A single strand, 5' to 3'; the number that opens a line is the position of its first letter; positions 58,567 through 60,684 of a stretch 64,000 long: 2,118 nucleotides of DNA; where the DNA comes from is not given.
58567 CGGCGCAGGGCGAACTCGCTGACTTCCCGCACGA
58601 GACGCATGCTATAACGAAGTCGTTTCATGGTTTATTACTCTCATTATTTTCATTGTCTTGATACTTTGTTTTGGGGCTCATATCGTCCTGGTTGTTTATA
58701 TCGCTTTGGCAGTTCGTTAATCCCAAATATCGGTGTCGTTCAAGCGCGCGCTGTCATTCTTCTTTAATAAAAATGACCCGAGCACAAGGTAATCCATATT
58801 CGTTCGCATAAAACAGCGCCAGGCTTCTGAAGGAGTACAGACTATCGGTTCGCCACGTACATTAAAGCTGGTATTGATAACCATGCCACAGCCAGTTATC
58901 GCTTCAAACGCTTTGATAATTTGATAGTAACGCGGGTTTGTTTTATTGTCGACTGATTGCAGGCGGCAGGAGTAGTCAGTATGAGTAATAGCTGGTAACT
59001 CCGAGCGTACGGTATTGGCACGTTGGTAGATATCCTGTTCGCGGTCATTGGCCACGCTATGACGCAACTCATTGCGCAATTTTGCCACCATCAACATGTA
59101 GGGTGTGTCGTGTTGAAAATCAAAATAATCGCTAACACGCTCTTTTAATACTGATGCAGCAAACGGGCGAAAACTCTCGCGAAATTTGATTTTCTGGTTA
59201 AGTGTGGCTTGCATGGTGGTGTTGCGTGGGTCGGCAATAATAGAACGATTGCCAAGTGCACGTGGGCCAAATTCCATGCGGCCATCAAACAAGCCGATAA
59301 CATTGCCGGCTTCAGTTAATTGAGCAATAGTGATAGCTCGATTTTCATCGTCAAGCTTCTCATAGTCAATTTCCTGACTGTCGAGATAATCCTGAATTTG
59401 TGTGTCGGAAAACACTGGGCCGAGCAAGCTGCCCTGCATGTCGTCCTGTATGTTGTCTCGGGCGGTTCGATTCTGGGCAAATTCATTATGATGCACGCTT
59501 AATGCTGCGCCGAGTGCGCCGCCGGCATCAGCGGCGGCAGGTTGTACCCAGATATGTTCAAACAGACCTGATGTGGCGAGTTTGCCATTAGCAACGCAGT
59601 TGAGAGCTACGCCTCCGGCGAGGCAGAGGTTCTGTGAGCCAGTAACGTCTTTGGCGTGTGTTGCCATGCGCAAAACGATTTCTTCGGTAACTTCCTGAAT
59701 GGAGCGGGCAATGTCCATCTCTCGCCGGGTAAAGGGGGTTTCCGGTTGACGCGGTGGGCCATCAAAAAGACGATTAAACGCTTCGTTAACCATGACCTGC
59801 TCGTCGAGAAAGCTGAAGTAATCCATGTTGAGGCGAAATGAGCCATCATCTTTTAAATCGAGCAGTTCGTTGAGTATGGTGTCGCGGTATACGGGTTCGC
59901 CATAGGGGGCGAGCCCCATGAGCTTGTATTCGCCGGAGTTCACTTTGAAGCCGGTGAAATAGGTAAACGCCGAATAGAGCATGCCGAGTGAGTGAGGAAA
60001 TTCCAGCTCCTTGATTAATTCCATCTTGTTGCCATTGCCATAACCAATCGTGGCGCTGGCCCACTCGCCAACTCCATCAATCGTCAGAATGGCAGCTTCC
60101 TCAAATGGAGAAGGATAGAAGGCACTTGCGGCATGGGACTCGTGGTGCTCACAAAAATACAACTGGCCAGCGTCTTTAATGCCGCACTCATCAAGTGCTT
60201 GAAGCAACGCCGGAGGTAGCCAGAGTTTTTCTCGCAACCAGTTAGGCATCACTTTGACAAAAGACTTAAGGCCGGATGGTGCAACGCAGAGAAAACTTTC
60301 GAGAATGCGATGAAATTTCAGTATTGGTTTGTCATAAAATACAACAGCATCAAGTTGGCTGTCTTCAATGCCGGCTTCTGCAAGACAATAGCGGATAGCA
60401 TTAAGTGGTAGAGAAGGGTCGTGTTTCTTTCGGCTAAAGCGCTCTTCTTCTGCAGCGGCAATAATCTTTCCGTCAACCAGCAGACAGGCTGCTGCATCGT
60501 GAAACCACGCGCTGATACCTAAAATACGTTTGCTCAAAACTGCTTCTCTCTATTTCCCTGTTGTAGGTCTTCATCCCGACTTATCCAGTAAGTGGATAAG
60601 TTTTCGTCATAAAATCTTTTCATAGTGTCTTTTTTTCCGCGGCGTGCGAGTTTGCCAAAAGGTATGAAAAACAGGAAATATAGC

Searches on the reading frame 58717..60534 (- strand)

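Call 21: search_protein_families(library=ncbifam, proteins=[window:58717-60534:-], max_evalue=1e-10)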
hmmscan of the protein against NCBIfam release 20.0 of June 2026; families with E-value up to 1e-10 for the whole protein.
window:58717-60534:- (605 aa): 1 family
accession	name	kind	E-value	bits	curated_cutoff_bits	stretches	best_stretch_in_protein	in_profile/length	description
NF041651.1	nodul_NodU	equivalog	1.6e-42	146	1000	1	3-563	2-528/556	nodulation protein NodU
